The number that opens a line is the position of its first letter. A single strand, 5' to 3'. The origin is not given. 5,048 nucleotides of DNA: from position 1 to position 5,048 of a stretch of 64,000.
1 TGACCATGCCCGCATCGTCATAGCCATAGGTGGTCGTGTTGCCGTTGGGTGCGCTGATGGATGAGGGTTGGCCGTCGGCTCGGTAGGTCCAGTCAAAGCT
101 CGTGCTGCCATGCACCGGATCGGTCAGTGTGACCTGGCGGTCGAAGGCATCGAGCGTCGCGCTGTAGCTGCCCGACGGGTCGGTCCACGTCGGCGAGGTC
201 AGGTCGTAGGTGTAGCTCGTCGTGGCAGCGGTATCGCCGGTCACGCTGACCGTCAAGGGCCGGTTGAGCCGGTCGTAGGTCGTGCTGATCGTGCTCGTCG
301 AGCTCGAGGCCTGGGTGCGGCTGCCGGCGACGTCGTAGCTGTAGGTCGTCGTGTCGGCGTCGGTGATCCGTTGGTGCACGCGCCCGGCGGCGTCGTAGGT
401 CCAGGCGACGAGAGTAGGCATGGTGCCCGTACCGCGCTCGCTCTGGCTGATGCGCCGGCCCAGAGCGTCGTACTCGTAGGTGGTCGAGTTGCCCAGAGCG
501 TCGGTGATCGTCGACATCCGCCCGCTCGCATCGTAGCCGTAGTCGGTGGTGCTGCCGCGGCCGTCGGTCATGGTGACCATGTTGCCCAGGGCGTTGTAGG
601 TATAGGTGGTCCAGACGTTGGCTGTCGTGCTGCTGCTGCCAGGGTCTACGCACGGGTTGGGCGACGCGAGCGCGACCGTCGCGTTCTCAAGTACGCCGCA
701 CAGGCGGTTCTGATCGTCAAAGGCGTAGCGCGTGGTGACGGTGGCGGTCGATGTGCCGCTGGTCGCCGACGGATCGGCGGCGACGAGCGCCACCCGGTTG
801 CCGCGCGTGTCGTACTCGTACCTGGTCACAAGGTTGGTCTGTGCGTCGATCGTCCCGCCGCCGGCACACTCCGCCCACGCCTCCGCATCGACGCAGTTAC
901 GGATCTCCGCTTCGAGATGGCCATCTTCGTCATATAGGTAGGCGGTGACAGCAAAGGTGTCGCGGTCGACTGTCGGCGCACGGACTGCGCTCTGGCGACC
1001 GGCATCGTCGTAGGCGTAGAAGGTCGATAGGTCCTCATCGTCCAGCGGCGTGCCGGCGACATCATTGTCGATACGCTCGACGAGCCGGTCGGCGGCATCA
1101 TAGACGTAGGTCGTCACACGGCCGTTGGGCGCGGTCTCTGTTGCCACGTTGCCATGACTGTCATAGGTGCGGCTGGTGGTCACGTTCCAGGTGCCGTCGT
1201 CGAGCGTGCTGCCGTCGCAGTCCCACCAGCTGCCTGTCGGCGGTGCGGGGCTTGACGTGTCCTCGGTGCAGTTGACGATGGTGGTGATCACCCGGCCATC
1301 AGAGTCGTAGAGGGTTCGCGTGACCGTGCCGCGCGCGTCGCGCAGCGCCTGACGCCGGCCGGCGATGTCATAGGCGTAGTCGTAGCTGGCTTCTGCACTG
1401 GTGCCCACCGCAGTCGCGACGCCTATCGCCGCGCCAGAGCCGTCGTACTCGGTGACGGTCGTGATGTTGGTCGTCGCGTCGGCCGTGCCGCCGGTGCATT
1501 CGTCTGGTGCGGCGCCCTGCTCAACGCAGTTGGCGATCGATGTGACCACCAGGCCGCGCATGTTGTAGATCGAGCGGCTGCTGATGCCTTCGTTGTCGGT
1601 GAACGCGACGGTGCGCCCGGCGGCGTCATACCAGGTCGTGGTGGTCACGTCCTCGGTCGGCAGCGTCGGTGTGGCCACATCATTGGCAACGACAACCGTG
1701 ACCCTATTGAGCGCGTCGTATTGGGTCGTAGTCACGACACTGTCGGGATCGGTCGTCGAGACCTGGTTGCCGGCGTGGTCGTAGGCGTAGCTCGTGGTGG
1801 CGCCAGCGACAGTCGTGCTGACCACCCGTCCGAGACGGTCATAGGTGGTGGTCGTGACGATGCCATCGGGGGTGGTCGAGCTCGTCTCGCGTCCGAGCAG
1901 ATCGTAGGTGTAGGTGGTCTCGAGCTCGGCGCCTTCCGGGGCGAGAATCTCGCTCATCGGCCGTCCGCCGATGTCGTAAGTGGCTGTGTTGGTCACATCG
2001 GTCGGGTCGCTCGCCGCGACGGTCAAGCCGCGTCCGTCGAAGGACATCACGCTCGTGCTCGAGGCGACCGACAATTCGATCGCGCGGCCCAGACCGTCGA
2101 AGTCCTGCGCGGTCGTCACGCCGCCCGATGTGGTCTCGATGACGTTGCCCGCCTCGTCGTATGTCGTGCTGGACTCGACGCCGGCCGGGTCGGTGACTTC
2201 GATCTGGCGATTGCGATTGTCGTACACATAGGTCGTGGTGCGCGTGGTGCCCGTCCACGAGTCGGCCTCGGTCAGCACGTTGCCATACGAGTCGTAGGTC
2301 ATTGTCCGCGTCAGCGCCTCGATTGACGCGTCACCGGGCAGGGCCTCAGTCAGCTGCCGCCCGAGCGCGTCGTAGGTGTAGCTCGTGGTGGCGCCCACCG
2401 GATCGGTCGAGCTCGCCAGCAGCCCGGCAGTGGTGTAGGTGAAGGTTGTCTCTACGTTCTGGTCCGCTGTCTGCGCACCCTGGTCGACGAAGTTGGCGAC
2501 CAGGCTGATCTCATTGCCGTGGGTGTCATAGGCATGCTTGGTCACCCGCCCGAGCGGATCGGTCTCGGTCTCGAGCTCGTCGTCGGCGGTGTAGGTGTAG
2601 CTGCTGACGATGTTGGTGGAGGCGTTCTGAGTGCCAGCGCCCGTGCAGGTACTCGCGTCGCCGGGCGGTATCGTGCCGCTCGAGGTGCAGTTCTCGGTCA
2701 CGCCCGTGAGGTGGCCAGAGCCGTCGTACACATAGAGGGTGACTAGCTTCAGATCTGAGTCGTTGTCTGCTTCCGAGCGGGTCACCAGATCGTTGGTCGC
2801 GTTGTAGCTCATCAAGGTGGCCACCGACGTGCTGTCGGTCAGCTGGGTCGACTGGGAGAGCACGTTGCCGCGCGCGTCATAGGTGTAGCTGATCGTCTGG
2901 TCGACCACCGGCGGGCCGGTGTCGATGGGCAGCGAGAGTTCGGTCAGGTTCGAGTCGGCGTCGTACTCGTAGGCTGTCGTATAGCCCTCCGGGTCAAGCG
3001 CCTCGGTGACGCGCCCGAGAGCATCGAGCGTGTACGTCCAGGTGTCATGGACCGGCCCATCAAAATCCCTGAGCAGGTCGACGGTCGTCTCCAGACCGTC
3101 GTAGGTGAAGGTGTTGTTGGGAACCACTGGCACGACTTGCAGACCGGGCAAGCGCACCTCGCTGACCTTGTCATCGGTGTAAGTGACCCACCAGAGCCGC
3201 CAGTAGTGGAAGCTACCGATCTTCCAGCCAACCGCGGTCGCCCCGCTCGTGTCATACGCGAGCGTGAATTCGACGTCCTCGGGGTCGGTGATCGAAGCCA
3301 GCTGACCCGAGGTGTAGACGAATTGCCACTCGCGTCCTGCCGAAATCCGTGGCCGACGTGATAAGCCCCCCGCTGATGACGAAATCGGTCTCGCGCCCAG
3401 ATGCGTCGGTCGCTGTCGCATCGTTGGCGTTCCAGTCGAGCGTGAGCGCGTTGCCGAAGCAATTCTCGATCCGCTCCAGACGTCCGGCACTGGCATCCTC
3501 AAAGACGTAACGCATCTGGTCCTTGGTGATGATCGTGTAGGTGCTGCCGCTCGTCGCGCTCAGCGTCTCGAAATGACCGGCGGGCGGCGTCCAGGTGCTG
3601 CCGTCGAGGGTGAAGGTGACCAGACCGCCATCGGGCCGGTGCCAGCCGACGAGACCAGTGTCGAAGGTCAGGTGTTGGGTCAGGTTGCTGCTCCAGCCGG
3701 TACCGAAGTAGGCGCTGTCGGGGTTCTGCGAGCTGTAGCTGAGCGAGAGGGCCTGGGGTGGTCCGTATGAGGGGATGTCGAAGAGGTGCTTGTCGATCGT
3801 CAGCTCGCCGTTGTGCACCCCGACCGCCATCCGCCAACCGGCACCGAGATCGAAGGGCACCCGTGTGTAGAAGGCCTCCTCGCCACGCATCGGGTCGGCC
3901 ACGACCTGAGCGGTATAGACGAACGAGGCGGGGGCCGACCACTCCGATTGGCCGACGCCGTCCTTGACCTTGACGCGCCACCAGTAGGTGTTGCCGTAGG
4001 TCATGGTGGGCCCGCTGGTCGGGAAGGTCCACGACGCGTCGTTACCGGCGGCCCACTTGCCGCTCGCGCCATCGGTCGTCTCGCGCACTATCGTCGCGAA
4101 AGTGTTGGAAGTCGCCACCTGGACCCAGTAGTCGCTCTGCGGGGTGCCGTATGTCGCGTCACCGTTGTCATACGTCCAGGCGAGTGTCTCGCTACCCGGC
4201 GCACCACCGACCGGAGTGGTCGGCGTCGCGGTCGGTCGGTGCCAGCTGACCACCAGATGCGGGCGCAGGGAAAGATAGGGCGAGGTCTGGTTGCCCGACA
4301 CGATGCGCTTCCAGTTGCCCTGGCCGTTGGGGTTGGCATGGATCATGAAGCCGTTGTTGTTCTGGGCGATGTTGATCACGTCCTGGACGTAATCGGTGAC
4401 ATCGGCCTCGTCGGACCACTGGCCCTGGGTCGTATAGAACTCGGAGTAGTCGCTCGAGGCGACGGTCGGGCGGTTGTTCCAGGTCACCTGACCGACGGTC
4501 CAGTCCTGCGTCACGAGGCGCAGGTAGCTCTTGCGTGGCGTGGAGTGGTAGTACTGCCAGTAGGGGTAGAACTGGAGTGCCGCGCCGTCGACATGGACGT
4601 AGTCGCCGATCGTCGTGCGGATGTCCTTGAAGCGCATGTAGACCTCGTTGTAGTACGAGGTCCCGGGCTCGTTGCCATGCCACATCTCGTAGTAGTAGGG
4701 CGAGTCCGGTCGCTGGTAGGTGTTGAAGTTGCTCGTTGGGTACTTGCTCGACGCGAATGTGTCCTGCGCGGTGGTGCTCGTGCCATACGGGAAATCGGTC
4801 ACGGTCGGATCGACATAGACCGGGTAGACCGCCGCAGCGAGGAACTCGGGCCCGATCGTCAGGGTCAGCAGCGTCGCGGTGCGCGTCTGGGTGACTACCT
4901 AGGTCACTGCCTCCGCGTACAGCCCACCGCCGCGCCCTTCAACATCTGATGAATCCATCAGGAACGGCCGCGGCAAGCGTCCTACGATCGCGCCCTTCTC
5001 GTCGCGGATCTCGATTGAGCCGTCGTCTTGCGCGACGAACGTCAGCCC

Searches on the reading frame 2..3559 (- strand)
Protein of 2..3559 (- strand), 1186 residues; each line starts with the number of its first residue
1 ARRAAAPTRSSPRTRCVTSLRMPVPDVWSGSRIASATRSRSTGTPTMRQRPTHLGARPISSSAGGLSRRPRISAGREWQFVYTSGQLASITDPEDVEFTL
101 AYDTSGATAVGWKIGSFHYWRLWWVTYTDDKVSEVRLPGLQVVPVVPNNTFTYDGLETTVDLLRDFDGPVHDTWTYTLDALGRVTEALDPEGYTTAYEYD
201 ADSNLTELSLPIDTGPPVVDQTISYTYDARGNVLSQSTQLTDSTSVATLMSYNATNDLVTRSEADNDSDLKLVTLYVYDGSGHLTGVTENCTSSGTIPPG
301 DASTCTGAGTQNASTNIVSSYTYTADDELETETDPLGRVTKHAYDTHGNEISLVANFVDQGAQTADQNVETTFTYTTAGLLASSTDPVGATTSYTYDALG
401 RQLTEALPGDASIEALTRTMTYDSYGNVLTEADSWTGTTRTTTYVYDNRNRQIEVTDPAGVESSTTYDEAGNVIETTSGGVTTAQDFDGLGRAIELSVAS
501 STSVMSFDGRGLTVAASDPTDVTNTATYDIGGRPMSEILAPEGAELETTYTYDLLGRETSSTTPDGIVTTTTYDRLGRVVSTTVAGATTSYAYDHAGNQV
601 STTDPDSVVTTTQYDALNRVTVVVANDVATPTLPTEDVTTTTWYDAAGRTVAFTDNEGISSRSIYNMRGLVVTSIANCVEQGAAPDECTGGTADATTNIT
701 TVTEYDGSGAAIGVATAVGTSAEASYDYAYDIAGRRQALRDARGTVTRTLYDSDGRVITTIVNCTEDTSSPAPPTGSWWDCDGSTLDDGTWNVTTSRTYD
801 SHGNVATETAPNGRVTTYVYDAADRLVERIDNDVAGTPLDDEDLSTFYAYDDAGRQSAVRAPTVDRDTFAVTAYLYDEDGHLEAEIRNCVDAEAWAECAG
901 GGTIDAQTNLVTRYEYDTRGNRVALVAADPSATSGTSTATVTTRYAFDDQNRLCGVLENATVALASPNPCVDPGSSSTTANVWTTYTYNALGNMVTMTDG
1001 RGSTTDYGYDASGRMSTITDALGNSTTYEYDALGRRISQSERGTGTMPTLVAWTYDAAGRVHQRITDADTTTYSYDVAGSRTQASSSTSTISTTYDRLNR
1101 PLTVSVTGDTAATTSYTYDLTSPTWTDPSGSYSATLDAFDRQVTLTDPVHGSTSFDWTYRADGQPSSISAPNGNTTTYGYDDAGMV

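Call 8: search_protein_families(library=pfam, proteins=[window:2-3559:-], max_evalue=0.01)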
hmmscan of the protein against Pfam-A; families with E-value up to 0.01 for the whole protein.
window:2-3559:- (1186 aa): 1 family
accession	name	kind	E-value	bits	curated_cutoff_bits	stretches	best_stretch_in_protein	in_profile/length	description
PF05593.20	RHS_repeat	-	5.7e-85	278.8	22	13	1009-1040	1-32/38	RHS Repeat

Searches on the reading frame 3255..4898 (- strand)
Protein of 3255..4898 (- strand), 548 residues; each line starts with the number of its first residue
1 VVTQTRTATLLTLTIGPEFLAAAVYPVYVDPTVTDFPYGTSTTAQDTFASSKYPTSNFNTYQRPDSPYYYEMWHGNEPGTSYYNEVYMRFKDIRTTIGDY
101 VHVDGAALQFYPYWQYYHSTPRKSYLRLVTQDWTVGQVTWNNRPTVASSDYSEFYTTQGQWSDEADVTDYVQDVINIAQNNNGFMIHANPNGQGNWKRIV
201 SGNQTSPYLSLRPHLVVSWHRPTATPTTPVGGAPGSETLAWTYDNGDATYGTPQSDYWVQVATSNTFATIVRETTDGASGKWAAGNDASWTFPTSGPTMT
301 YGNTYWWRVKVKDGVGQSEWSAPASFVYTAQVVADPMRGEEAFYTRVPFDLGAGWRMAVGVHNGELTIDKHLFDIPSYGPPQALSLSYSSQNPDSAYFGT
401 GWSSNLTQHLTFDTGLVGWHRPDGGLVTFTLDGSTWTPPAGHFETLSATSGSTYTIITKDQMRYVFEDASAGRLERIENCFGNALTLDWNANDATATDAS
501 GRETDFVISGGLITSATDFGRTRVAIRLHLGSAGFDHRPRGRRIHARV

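Call 8: search_protein_families(library=pfam, proteins=[window:3255-4898:-], max_evalue=0.01)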
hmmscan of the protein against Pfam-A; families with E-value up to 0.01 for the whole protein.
window:3255-4898:- (548 aa): 3 families
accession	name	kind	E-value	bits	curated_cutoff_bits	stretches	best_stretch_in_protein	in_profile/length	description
PF24517.2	CBM96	-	1.5e-12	48.1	26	1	39-209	3-160/164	Carbohydrate-binding module family 96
PF20148.4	DUF6531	-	9.8e-11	42.3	24.1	1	359-429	4-74/74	Domain of unknown function (DUF6531)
PF25788.1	Ig_Rha78A_N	-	3.6e-08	34.1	27.4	1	238-326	21-99/105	Rha78A-like, N-terminal immunoglobulin domain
